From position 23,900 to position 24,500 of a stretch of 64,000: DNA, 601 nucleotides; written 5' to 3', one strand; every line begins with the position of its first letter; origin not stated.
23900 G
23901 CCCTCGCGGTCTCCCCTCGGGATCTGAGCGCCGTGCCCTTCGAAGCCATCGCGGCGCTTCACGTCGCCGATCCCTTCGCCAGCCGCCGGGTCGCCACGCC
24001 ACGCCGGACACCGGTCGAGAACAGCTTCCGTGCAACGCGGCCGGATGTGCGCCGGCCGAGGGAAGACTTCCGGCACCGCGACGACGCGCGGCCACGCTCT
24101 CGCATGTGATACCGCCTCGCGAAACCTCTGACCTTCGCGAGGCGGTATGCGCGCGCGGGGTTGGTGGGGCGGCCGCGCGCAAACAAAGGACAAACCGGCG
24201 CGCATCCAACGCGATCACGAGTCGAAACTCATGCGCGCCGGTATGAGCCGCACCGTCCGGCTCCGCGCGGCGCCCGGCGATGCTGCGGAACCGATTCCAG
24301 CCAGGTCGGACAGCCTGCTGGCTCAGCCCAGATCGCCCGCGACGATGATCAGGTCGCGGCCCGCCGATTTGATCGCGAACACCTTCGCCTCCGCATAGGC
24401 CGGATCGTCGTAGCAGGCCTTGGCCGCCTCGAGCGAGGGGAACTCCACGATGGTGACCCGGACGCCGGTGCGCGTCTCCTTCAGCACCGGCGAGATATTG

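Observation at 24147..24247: About 100-nt two-hairpin repeat family (copy 1) located in convergent intergenic regions: candidate structured RNA / REP-class element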

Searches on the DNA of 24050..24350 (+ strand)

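Call 10: search_rna_families(source=window, start=24050, end=24350, threshold=evalue, max_evalue=10, show_alignments=2)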
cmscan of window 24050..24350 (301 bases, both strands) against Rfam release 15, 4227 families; matches with E-value up to 10: 8.
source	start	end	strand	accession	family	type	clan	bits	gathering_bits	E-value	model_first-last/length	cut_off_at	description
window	24101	24155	+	RF03937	mir-9456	Gene; miRNA;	-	25.1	80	0.0081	1-68/68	no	mir-9456 microRNA precursor family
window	24101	24155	-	RF03937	mir-9456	Gene; miRNA;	-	24.1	80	0.014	1-68/68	no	mir-9456 microRNA precursor family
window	24152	24243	-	RF01521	CC1840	Gene; sRNA;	-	17.4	50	3.8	1-95/95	no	caulobacter sRNA CC1840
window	24106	24221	-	RF02809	RsmW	Gene; sRNA;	CL00106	16.5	52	1.1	1-124/124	no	RsmW RNA family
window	24282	24339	-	RF03438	mir-1956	Gene; miRNA;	-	15.9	95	2.8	1-65/65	no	mir-1956 microRNA precursor family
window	24256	24304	-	RF00520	ybhL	Cis-reg; leader;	-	13.6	50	9.8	1-73/73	no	ybhL leader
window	24108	24246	-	RF02884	BcKCsr7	Gene; sRNA;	-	11.5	59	6.5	1-157/157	no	Burkholderia sRNA 7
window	24062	24205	-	RF02883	BcKCsr2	Gene; sRNA;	-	10.5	40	5.5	1-129/129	no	Burkholderia sRNA 2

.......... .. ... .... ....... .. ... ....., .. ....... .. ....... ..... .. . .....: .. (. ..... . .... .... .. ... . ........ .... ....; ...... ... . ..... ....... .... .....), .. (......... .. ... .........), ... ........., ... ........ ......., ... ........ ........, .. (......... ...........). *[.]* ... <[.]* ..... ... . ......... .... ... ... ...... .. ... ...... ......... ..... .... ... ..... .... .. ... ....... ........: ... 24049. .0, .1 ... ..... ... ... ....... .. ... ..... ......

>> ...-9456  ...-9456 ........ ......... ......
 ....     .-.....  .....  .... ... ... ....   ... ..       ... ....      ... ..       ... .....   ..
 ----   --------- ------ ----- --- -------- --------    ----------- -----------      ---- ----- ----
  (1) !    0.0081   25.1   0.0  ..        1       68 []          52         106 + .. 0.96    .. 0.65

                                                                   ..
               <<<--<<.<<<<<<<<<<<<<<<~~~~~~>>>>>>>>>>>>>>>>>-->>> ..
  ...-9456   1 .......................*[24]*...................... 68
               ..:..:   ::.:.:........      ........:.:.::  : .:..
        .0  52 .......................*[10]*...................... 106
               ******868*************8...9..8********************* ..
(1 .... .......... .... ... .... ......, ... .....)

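Call 15: search_dna_similar(query=window:24140-24250:+, collection=plasmids, mode=distant, max_evalue=0.01, max_rows=40)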
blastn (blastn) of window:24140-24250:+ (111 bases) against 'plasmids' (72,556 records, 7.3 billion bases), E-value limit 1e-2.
Records with a match: 1; places in all: 1; records where one place covers at least 80% of the query: 0.
Best place of each record, by identity: 80-90% 1.
By first word of the organism name: Rhodovastum 1.
By predicted mobility (MOB-suite, as given by PLSDB): mobilizable 1.
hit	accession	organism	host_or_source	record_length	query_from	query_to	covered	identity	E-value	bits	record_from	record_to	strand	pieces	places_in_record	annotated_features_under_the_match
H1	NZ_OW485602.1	Rhodovastum atsumiense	-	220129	14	49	32%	89.5%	2e-3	49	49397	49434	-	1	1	none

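Call 22: search_rna_families(source=window, start=24140, end=24255, threshold=evalue, max_evalue=10, show_alignments=4)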
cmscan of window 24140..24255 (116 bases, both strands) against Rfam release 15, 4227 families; matches with E-value up to 10: 3.
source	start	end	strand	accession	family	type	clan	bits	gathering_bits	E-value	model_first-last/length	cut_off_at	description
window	24152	24243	-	RF01521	CC1840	Gene; sRNA;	-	17.4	50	1.5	1-95/95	no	caulobacter sRNA CC1840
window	24140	24246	-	RF02884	BcKCsr7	Gene; sRNA;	-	15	59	0.34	1-105/157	3'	Burkholderia sRNA 7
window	24216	24233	+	RF00008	Hammerhead_3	Gene; ribozyme;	CL00010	13.2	48.5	2.4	1-54/54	no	Hammerhead ribozyme (type III)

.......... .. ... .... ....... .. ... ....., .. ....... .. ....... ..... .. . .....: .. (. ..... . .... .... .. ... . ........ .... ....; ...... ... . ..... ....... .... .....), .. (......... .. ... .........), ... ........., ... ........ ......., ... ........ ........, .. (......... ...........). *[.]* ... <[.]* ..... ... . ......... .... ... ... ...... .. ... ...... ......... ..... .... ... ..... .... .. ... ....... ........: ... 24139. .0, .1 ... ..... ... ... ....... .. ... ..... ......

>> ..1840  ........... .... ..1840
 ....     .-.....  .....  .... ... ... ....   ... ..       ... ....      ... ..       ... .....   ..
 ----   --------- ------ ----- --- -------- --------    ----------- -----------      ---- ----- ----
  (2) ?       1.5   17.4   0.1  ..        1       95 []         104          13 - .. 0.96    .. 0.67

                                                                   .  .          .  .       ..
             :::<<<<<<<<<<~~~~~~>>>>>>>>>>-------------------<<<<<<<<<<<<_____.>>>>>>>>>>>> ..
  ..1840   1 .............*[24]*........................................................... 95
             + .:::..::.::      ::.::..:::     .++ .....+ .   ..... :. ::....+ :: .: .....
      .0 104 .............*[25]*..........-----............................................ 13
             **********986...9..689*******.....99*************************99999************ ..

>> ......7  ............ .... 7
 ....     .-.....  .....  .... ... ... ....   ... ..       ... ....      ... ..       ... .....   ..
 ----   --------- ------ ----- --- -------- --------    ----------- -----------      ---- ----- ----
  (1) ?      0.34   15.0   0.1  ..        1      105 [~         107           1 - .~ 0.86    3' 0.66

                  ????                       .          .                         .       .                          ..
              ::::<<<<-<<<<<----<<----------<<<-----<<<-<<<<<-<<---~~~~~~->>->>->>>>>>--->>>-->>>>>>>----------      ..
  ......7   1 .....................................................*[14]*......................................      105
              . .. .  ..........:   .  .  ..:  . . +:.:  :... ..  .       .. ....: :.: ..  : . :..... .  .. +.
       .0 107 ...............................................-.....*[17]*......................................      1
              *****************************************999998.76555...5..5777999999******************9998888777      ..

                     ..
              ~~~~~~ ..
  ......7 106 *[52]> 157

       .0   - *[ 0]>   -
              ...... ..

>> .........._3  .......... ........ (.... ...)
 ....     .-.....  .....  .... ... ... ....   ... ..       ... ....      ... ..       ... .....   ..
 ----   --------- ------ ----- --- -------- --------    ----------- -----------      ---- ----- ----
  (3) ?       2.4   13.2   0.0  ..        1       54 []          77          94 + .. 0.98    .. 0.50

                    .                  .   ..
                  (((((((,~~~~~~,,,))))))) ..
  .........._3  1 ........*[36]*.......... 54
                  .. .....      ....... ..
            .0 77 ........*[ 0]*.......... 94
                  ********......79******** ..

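Call 54: search_dna_similar(query=window:24110-24322:+, collection=phages, mode=distant, max_evalue=0.01, max_rows=20)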
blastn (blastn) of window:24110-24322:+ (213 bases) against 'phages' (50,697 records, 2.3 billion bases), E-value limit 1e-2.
No match.

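Call 64: build_rna_model(alignment_id=A3, structure=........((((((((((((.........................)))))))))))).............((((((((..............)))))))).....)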
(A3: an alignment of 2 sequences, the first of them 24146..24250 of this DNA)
Model R1 built from alignment A3 (2 sequences, 105 columns); structure: as given.
model positions 105; base pairs 20; branch points 1; effective number of sequences 0.96; information 0.59 bits per position. Calibrated on 0.2 Mb of random sequence (short: E-values are rough).
structure used (alignment columns):
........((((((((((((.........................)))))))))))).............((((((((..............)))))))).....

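Call 65: search_with_rna_model(model_id=R1, source=window, filters=off, max_evalue=10)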
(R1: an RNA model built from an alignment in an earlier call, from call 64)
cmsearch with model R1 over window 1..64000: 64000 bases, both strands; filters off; matches with E-value up to 10: 75.
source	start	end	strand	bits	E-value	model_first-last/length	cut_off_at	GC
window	51397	51501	-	133.4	1.5e-30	1-105/105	no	0.67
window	24146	24250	-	133.1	1.7e-30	1-105/105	no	0.67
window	24103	24185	+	29.9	1.2e-05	1-105/105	no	0.69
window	24186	24254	+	23.8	0.00034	1-105/105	no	0.62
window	51437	51518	+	23.4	0.00044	1-105/105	no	0.61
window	35136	35228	+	15.3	0.038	1-105/105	no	0.71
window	6111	6184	+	12.6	0.17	1-105/105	no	0.74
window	58741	58809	+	12.5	0.18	1-105/105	no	0.65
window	14533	14612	-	11.4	0.34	1-105/105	no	0.76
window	21290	21318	+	11.3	0.35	71-100/105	no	0.79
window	53685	53784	-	11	0.43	1-105/105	no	0.6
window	40923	40956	-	10.9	0.43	67-100/105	no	0.82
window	6100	6168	-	10.7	0.5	1-105/105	no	0.72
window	48294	48376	+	10.5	0.55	1-105/105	no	0.67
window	51368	51436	+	10.1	0.7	1-105/105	no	0.71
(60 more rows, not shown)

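Call 66: search_with_rna_model(model_id=R1, sources=[L004, L005, L006, L007, L008, L009, L010, L011, L012, L013, L014, L015, L016, L017, L018, L019, L020, L021, L022], max_evalue=10)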
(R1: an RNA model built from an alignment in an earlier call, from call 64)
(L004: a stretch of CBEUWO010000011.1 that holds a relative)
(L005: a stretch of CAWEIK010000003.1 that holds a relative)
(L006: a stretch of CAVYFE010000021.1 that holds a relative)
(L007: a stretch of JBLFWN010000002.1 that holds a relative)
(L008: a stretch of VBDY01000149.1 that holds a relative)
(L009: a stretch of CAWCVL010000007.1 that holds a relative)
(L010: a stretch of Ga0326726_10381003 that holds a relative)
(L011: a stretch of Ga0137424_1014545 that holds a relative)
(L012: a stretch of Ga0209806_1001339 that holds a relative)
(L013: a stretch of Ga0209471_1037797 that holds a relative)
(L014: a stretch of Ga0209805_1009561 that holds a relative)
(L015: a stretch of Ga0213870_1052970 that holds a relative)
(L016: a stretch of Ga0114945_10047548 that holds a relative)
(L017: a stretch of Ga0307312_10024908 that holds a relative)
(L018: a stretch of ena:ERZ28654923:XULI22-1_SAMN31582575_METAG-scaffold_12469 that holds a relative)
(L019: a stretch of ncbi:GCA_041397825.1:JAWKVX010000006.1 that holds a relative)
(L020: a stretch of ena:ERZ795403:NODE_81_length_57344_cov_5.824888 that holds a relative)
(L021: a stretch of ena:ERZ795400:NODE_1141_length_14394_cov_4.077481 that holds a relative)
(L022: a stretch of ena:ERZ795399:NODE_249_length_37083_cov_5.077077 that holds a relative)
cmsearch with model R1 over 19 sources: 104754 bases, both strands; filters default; matches with E-value up to 10: 20.
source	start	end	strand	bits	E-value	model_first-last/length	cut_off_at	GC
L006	684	717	-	19.5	0.0062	16-50/105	no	0.65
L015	649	727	+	15.4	0.061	1-105/105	no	0.61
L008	1802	1825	+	13.4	0.18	22-45/105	no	0.54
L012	4815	4838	+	13.4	0.18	22-45/105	no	0.54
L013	393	416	+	13.4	0.18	22-45/105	no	0.54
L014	563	586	+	13.4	0.18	22-45/105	no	0.54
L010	767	791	-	11.5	0.51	21-45/105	no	0.6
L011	985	1016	+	11.2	0.6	18-48/105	no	0.59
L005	7489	7520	-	11.2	0.6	18-48/105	no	0.59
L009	2944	2975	+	11.2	0.6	18-48/105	no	0.59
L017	332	354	+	10.8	0.74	23-45/105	no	0.57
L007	2963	2985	-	10.6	0.86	23-45/105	no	0.61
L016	1989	2011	-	10.6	0.86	23-45/105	no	0.52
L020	4100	4128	+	9.2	1.8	70-100/105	no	0.83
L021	2979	3007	+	9.2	1.8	70-100/105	no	0.83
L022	2529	2557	+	9.2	1.8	70-100/105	no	0.83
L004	3558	3581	-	9.2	1.9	22-45/105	no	0.58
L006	3898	3932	-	7.9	3.7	16-50/105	no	0.8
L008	4848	4927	+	7.9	3.8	1-105/105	no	0.73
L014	3652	3683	+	7.8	3.9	66-100/105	no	0.75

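Call 74: search_with_rna_model(model_id=R1, sources=[L023, L024, L019], filters=off, max_evalue=1)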
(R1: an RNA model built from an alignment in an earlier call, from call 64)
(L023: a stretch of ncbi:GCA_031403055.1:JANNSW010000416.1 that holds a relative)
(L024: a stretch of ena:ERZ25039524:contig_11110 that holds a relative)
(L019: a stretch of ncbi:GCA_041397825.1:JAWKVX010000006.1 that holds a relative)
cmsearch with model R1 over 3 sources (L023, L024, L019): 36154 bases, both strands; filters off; matches with E-value up to 1: 8.
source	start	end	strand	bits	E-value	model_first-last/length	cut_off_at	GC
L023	4865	4958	-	14.2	0.039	1-105/105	no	0.66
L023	1772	1867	+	12.8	0.088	1-105/105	no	0.64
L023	3595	3682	-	10.9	0.24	1-105/105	no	0.72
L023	2253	2347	+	10.2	0.37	1-105/105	no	0.61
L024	2957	3049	+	9.3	0.59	1-105/105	no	0.68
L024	15246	15348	+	9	0.71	1-105/105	no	0.69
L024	20131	20153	+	8.8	0.8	71-100/105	no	0.91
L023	5492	5574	-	8.4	0.97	1-105/105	no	0.72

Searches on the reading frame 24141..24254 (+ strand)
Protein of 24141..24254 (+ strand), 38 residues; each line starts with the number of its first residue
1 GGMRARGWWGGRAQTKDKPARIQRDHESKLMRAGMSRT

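Call 92: search_protein_representatives(alignment_id=A4)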
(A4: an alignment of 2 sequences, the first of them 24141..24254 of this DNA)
Query: 2 sequences, 38 profile positions. Proteins with E-value up to 0.001 (for the whole library): 1; up to 1e-10: 0; up to 1e-30: 0. The best 1 are listed.
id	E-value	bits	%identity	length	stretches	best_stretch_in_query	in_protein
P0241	7.6e-05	38.5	-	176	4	6-19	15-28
